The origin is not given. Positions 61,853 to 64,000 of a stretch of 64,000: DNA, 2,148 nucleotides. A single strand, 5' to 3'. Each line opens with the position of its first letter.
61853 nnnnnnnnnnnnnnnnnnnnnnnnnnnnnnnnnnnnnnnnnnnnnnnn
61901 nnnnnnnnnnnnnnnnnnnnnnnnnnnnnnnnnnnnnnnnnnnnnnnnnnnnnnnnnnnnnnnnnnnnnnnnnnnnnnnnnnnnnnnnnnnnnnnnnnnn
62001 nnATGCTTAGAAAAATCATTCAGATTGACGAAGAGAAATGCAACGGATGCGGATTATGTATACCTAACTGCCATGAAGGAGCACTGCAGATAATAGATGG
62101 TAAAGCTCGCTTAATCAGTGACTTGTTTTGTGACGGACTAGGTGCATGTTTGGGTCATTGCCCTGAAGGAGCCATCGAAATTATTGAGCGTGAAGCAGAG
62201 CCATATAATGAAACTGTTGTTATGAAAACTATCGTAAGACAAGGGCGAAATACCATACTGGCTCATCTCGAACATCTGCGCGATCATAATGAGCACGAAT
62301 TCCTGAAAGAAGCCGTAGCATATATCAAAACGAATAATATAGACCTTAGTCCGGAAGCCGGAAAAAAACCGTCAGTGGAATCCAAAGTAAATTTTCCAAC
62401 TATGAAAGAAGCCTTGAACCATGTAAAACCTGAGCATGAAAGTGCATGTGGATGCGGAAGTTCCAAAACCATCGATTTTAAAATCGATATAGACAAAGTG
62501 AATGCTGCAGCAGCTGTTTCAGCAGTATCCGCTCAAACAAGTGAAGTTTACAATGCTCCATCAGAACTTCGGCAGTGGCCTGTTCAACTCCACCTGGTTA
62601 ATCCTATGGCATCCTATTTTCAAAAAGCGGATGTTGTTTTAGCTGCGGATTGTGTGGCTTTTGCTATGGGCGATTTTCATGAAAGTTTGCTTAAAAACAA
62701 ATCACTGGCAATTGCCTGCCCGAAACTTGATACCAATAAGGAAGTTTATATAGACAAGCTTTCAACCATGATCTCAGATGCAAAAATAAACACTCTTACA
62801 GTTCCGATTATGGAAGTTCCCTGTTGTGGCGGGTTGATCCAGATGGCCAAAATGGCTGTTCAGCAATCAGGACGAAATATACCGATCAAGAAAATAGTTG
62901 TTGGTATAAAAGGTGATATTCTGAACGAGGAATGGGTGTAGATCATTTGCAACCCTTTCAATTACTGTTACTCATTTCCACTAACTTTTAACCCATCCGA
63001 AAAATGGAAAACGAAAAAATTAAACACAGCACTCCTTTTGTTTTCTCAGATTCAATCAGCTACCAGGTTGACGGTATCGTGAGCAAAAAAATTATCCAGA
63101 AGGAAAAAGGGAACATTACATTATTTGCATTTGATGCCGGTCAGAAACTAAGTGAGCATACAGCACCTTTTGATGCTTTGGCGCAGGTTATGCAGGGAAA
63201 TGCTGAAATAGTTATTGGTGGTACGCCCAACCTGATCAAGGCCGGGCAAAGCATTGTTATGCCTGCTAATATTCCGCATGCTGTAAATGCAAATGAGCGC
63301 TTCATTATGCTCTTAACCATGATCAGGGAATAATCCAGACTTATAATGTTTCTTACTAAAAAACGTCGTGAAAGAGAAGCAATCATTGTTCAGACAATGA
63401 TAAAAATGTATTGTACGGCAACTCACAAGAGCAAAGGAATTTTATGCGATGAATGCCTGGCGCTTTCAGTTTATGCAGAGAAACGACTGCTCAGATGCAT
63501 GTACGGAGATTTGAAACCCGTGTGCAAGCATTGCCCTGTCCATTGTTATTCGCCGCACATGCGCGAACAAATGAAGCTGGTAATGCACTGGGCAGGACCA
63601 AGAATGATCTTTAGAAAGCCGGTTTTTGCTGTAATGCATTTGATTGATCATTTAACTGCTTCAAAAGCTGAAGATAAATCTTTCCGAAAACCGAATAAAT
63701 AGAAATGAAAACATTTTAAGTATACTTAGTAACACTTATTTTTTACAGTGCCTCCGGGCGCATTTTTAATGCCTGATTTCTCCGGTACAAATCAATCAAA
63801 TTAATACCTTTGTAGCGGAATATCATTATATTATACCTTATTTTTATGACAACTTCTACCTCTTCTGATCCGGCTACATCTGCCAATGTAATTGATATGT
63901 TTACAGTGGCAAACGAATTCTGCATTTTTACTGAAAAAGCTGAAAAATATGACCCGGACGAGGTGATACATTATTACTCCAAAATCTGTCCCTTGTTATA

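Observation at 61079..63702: Tandem Rrf2 regulators + Cys-rich 4Fe-4S protein + cupin + YgbA-like protein: candidate nitrosative/redox-stress module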

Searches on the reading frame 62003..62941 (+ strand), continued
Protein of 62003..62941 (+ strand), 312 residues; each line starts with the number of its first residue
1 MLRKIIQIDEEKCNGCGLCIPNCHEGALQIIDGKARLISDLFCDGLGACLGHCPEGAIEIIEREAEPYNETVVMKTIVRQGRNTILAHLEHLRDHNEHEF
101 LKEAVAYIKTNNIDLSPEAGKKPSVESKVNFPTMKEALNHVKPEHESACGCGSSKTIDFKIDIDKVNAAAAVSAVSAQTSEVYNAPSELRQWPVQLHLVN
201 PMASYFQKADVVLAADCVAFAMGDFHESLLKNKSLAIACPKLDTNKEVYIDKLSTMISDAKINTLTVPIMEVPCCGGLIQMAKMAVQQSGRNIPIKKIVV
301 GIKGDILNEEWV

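Call 60: search_protein_families(library=pfam, proteins=[L004:9177-10460:+, L073:6202-7362:+, L073:4931-6202:+, L052:8882-9331:+, L058:7562-7915:-, L078:5168-5761:+, L022:7175-7795:-, L040:8856-9548:+, L051:7254-7904:-, L003:9659-9964:+], max_evalue=0.0001)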
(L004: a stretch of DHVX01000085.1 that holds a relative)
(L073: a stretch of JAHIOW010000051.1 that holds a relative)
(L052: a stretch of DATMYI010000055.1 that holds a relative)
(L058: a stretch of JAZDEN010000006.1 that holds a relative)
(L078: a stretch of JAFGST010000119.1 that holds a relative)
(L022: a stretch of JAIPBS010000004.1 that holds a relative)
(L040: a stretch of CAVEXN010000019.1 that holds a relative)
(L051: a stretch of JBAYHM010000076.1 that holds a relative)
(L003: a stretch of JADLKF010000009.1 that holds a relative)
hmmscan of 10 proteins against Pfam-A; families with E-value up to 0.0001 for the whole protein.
L004:9177-10460:+ (427 aa): 1 family
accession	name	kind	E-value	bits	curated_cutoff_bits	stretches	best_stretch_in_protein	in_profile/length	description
PF13372.12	Alginate_exp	-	9.9e-13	48.1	25.2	1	25-399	4-381/395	Alginate export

L073:6202-7362:+ (386 aa): 2 families
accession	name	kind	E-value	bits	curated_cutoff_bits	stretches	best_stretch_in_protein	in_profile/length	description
PF03773.19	ArsP_1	-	1.8e-33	116.4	32.3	1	93-383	13-293/294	Predicted permease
PF04945.19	YHS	-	2.6e-10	40.6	30.3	1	3-39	2-38/47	YHS domain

L073:4931-6202:+ (423 aa): 3 families
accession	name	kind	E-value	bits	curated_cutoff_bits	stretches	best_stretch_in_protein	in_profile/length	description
PF03600.22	CitMHS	-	9.4e-67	225.9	31.9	2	15-351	1-322/336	Citrate transporter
PF02040.21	ArsB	-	1.2e-23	84.6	22.2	1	7-421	2-422/423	Arsenical pump membrane protein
PF06808.19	DctM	-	3.1e-08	33.3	23.8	1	212-420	210-411/413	Tripartite ATP-independent periplasmic transporter, DctM component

L052:8882-9331:+ (149 aa): 7 families
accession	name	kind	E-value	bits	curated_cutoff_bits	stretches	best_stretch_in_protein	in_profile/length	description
PF13371.12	TPR_9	-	6.9e-11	42.4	35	0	19-55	18-54/73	Tetratricopeptide repeat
PF00515.34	TPR_1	-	1.4e-08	34.6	27.8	0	69-98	3-32/34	Tetratricopeptide repeat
PF13432.12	TPR_16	-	1.8e-08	35.1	32.7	0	8-52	9-52/65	Tetratricopeptide repeat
PF07719.23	TPR_2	-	2.7e-06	27.5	27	0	69-98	3-32/34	Tetratricopeptide repeat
PF13174.12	TPR_6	-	4.7e-05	24.2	26.3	0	73-98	6-31/33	Tetratricopeptide repeat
PF13181.12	TPR_8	-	6.2e-05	23.3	25.7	0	69-95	3-29/34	Tetratricopeptide repeat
PF13424.12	TPR_12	-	7.8e-05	23.2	30.1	0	67-100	3-36/77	Tetratricopeptide repeat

L058:7562-7915:- (117 aa): 1 family
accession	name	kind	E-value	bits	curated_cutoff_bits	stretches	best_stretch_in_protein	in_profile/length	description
PF01638.23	HxlR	-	2.8e-23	82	20.8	1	12-101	1-87/91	HxlR-like helix-turn-helix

L078:5168-5761:+ (197 aa): 3 families
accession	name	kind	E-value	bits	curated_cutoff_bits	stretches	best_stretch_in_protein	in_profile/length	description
PF00440.29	TetR_N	-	2.3e-11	43.8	24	1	11-57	1-47/47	Bacterial regulatory proteins, tetR family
PF08359.16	TetR_C_4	-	1.9e-08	35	21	1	75-181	20-125/133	YsiA-like protein, C-terminal region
PF16925.10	TetR_C_13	-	2.3e-05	25.2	27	0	119-165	46-92/109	Tetracyclin repressor-like, C-terminal domain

L022:7175-7795:- (206 aa): 1 family
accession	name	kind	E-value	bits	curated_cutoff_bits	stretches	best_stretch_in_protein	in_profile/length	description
PF05103.18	DivIVA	-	7.1e-05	23.2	28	1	19-74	71-125/131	DivIVA protein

L040:8856-9548:+ (230 aa): 3 families
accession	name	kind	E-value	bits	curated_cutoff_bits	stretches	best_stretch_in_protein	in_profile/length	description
PF00293.34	NUDIX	-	5.9e-25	88.3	21.1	1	15-139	3-132/134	NUDIX domain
PF21906.2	NrtR_WHD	-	1.1e-13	51.5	27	1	156-215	2-61/61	NrtR DNA-binding winged helix domain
PF19368.5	AraR_C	-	3.9e-09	37.1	23.8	1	152-230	2-81/82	AraR C-terminal winged HTH domain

L051:7254-7904:- (216 aa): 20 families
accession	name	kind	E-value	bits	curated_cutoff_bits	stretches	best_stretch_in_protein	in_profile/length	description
PF07719.23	TPR_2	-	5e-21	73.5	27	1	96-128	1-33/34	Tetratricopeptide repeat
PF13428.12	TPR_14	-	1.4e-19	69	23.5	0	105-137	10-42/44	Tetratricopeptide repeat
PF13414.12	TPR_11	-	4.4e-19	68.3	26.8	1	71-109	3-41/42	TPR repeat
PF13424.12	TPR_12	-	2.1e-18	66.7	30.1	1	40-93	22-76/77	Tetratricopeptide repeat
PF00515.34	TPR_1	-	3e-18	65.2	27.8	1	97-127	2-32/34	Tetratricopeptide repeat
PF14559.12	TPR_19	-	1.3e-17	64.3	25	2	39-102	2-65/68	Tetratricopeptide repeat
PF13432.12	TPR_16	-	1.6e-17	64.1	32.7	1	34-96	3-65/65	Tetratricopeptide repeat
PF13176.12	TPR_7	-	9.6e-17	60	27.9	0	64-97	1-34/36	Tetratricopeptide repeat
PF12895.13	ANAPC3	-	1.3e-14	54.6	27.2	1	42-122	3-82/82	Anaphase-promoting complex, cyclosome, subunit 3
PF13181.12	TPR_8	-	1.1e-12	47.4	25.7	0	98-128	3-33/34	Tetratricopeptide repeat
PF13431.12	TPR_17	-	5.1e-12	45.5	24.4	0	85-116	2-33/34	Tetratricopeptide repeat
PF13371.12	TPR_9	-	4.4e-11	43.1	35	1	39-101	6-68/73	Tetratricopeptide repeat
PF13174.12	TPR_6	-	3.2e-08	34.1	26.3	0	102-127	6-31/33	Tetratricopeptide repeat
PF23914.1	TPR_CcmH_CycH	-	6.2e-08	33.1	42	0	92-191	46-148/158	Cytochrome c-type biogenesis protein H TPR domain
PF13374.12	TPR_10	-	1.2e-07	31.9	27.5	0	102-125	8-31/42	Tetratricopeptide repeat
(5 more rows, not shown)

L003:9659-9964:+ (101 aa): 1 family
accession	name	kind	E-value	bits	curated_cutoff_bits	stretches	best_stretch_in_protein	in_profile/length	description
PF07883.17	Cupin_2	-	1.9e-06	27.9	27.2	1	33-98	4-69/70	Cupin domain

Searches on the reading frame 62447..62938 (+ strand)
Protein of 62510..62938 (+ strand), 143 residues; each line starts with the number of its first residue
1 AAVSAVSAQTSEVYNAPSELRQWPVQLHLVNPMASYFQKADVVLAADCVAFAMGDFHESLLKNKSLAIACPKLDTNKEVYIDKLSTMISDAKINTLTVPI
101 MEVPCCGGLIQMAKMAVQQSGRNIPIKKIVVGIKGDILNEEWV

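Call 15: search_protein_representatives(protein=window:62510-62938:+)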
Query: 143 residues. Proteins with E-value up to 0.001 (for the whole library): 1890; up to 1e-10: 1064; up to 1e-30: 102. The best 150 are listed.
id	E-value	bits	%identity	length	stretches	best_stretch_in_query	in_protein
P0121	5.8e-58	210.8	70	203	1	8-143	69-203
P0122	2.4e-51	189.4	66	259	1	16-143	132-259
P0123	1.8e-50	186.6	60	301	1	10-143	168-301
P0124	3.2e-50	185.7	60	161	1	12-143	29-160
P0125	6.5e-50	184.8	63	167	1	12-143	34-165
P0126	3.3e-47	176.0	58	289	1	15-143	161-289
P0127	3.4e-47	176.0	60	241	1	15-142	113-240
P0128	4.2e-47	175.7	53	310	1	7-143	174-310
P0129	2.8e-46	173.0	61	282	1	17-143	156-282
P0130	3.4e-46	172.7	59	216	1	16-142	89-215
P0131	8.8e-45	168.1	57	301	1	18-143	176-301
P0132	9.3e-45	168.1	55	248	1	12-142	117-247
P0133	1.4e-44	167.5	60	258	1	15-141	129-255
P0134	3.7e-44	166.1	57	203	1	17-143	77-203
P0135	1.1e-42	161.4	56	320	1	15-141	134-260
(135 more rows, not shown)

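Call 49: predict_structure(alignment_id=A3)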
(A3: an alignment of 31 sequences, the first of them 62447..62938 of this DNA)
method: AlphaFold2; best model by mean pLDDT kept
length: 164 residues; sequences in the alignment: 31
mean_pLDDT: 90.6   pTM: 0.84
mean pLDDT of the five models: 90.6, 90.3, 89.5, 89.3, 87.7
residues with pLDDT >= 90: 122; 70-90: 25; 50-70: 17; < 50: 0
segments of 3 or more residues with pLDDT < 50: none
pLDDT, mean of each block of 10 residues (from residue 1): 78 73 69 76 95 96 96 95 96 90 98 98 93 98 98 97 97
secondary structure, 60 per line:
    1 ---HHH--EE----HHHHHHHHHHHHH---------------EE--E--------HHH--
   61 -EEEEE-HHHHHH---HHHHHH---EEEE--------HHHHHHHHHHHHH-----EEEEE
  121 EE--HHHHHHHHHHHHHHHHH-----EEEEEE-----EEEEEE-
elements in order: H15-27 E62-66 H68-73 H77-82 E86-89 H98-110 E116-122 H125-141 E147-152 E158-163

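Call 52: fold_search(model_id=the predicted structure, library=pdb)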
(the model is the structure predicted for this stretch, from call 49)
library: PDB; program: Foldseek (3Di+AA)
matches with E <= 10: 1297; with E <= 0.001: 0
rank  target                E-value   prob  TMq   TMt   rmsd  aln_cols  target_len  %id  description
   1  1ylk_A                4.9e-03  0.84  0.35  0.35  10.9       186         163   11  Crystal Structure of Rv1284 from Mycobacterium tuberculosis in Complex with Thiocyanate (released 2005-03-08)
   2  3ucj_A                1.3e-02  0.84  0.38  0.30  10.1       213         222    8  Coccomyxa beta-carbonic anhydrase in complex with acetazolamide (released 2011-11-23)
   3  1ym3                  1.5e-02  0.72  0.33  0.29  10.3       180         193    6  Crystal Structure of carbonic anhydrase RV3588c from Mycobacterium tuberculosis (released 2005-03-08)
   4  2a5v_A                1.8e-02  0.91  0.36  0.29   9.3       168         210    4  Crystal structure of M. tuberculosis beta carbonic anhydrase, Rv3588c, tetrameric form (released 2005-09-20)
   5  2w3q                  1.8e-02  0.87  0.36  0.28   6.9       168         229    6  Structure and inhibition of the CO2-sensing carbonic anhydrase Can2 from the pathogenic fungus Cryptococcus neoformans (released 2008-12-30)
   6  6vm6_A                1.9e-02  0.87  0.35  0.16   5.5       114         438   14  Structure of Acinetobacter baumannii Cap4 SAVED/CARF-domain containing receptor with the cyclic trinucleotide 2'3'3'-c (released 2020-06-17)
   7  2a5v_B                2.6e-02  0.87  0.35  0.29   9.2       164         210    8  Crystal structure of M. tuberculosis beta carbonic anhydrase, Rv3588c, tetrameric form (released 2005-09-20)
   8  6vm6_E                2.6e-02  0.80  0.35  0.16   5.6       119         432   14  Structure of Acinetobacter baumannii Cap4 SAVED/CARF-domain containing receptor with the cyclic trinucleotide 2'3'3'-c (released 2020-06-17)
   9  2w3n_B                2.6e-02  0.72  0.33  0.26   7.1       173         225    8  Structure and inhibition of the CO2-sensing carbonic anhydrase Can2 from the pathogenic fungus Cryptococcus neoformans (released 2008-12-30)
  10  4y0v_A                2.8e-02  0.84  0.36  0.36   5.6       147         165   11  Structure of an ADP ribosylation factor from Entamoeba histolytica HM-1:IMSS bound to Mg-GDP (released 2015-03-04)
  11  1jq5                  3.0e-02  0.90  0.36  0.18   9.0       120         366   12  Bacillus Stearothermophilus Glycerol dehydrogenase complex with NAD+ (released 2001-10-01)
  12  4dav_A                3.0e-02  0.47  0.22  0.17   6.2        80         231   15  The structure of Pyrococcus Furiosus SfsA in complex with DNA (released 2014-10-01)
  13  6ii6_D                3.4e-02  0.77  0.34  0.34   6.1       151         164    7  Crystal structure of the Makes Caterpillars Floppy (MCF)-Like effector of Vibrio vulnificus MO6-24/O in complex with a (released 2019-08-07)
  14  2x3y_C                3.6e-02  0.25  0.23  0.21   8.0       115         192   17  Crystal structure of GmhA from Burkholderia pseudomallei (released 2010-05-19)
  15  6mgg_D                4.1e-02  0.72  0.33  0.18   6.7       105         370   14  Succinyl-CoA synthase from Francisella tularensis, phosphorylated, in complex with CoA (released 2018-09-26)
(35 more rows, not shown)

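Call 66: search_solved_structures(query=A3, max_evalue=1)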
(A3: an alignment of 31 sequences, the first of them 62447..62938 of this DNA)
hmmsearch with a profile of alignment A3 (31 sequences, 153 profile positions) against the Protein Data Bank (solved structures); distinct sequences matched with E-value up to 1: 1.
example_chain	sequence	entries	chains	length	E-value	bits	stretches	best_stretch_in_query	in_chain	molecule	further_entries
5cwq_A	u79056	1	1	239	0.5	12.9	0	109-135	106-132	Designed helical repeat protein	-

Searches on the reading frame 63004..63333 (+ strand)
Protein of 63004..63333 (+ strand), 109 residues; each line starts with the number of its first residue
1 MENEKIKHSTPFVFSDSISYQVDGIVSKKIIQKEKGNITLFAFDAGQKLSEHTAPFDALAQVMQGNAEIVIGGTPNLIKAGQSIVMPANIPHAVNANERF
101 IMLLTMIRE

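Call 3: search_protein_families(library=pfam, proteins=[window:63004-63333:+], max_evalue=0.01)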
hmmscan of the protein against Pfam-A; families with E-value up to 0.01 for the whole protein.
window:63004-63333:+ (109 aa): 3 families
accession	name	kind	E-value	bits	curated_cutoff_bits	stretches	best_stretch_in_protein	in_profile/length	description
PF07883.17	Cupin_2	-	2.5e-07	30.7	27.2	1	41-98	3-60/70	Cupin domain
PF02311.25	AraC_binding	-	0.00066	19.9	21.1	1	45-96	12-63/135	AraC-like ligand binding domain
PF13768.12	VWA_3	-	0.0051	17.3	27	1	12-69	101-155/155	von Willebrand factor type A domain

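Call 4: search_protein_families(library=ncbifam, proteins=[window:63004-63333:+], max_evalue=0.01)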
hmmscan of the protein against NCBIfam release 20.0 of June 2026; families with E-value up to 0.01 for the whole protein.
window:63004-63333:+ (109 aa): 0 families

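Call 50: search_solved_structures(query=window:63004-63330:+, max_evalue=0.01, show_alignments=2)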
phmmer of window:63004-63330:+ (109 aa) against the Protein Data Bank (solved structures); distinct sequences matched with E-value up to 0.01: 6.
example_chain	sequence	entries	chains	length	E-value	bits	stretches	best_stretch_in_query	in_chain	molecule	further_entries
3rns_A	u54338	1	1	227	4.2e-24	88.1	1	6-109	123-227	Cupin 2 conserved barrel domain protein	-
1yhf_A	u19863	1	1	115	1.4e-18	70.4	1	6-108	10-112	hypothetical protein SPy1581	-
2ozj_A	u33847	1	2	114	1.2e-05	28.9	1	9-107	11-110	Cupin 2, conserved barrel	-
9bwf_A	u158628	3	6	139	5.3e-05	26.8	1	22-99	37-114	Cellulose oxidative enzyme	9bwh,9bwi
2q30_A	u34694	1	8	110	0.0012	22.5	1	19-105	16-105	Uncharacterized protein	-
3fjs_A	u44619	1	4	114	0.0056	20.4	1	29-107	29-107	uncharacterized protein with RmlC-like cupin fold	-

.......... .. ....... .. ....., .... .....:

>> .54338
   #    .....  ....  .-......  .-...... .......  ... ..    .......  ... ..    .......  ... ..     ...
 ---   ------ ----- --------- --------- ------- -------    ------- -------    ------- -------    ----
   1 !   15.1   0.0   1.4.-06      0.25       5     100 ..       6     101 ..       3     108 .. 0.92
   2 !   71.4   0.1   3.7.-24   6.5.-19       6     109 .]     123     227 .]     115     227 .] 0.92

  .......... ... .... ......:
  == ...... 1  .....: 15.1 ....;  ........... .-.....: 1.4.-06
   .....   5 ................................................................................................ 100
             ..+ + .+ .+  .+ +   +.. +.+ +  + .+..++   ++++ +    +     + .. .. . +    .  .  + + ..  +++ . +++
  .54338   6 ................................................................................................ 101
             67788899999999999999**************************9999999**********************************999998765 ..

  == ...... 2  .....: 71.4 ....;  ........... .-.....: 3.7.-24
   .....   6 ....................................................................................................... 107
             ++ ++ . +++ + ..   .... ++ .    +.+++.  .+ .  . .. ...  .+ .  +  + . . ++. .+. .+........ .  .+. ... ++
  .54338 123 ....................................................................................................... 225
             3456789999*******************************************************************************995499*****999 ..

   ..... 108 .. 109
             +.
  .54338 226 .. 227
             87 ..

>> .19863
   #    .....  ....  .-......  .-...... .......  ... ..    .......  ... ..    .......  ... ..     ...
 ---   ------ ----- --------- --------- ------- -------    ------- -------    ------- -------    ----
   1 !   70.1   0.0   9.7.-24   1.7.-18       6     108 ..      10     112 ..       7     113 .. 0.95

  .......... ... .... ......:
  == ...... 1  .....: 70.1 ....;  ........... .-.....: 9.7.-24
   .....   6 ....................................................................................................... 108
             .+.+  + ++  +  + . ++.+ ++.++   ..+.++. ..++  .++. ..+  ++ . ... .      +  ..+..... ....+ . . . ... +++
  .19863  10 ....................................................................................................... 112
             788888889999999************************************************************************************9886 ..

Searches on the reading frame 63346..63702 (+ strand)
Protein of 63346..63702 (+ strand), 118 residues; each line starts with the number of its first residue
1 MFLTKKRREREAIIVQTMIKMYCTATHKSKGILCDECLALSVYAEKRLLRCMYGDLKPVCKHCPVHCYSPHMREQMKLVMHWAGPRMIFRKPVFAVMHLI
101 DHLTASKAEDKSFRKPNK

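Call 3: search_protein_families(library=pfam, proteins=[window:63346-63702:+], max_evalue=0.01)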
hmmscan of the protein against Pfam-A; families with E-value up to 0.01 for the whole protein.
window:63346-63702:+ (118 aa): 1 family
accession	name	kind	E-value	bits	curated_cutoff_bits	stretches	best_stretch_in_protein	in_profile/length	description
PF11756.13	YgbA_NO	-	1.5e-37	128.7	25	1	6-108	1-103/106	Nitrous oxide-stimulated promoter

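Call 4: search_protein_families(library=ncbifam, proteins=[window:63346-63702:+], max_evalue=0.01)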
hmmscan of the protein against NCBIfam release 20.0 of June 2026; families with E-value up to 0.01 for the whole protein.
window:63346-63702:+ (118 aa): 7 families
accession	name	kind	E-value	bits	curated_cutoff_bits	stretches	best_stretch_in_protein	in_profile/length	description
NF007714.0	PRK10410.1-2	equivalog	1.8e-34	118.5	88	1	4-101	5-103/103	nitrous oxide-stimulated promoter family protein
NF007715.0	PRK10410.1-3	equivalog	1.3e-33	115.7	179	1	10-103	13-108/132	nitrous oxide-stimulated promoter family protein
NF007716.0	PRK10410.1-4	equivalog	1.7e-31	108.9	172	1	5-103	3-100/114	nitrous oxide-stimulated promoter family protein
NF007713.0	PRK10410.1-1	equivalog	4.1e-29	101.4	234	1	5-105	3-102/117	nitrous oxide-stimulated promoter family protein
NF007717.0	PRK10410.2-1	equivalog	5.8e-27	94.4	241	1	6-102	8-102/141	nitrous oxide-stimulated promoter family protein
NF007719.0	PRK10410.2-3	equivalog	1.2e-17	63.9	211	1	17-105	3-90/103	nitrous oxide-stimulated promoter family protein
NF007718.0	PRK10410.2-2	equivalog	7.5e-11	42.3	148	1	33-91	51-108/118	nitrous oxide-stimulated promoter family protein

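Call 67: search_solved_structures(query=window:63346-63699:+, max_evalue=0.1)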
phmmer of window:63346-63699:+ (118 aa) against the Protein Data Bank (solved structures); distinct sequences matched with E-value up to 0.1: 3.
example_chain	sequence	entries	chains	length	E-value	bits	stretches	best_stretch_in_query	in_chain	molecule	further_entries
3mx8_A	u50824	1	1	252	0.055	16.8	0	19-71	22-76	Ribonuclease pancreatic, LINKER, Ribonuclease pancreatic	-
3mwr_A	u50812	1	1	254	0.056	16.7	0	19-71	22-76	Ribonuclease pancreatic, LINKER, Ribonuclease pancreatic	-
3mwq_A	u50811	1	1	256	0.058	16.7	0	19-71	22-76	Ribonuclease pancreatic, LINKER, Ribonuclease pancreatic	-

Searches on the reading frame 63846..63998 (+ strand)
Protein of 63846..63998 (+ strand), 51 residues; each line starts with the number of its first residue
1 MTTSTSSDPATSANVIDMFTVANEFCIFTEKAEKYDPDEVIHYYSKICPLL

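Call 79: search_protein_families(library=pfam, proteins=[window:63846-63998:+], max_evalue=0.001)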
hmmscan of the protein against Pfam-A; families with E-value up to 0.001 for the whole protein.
window:63846-63998:+ (51 aa): 1 family
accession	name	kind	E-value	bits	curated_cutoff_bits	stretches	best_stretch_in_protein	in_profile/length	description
PF16702.10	DUF5063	-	0.00045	21.1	27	1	11-51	3-43/167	Domain of unknown function (DUF5063)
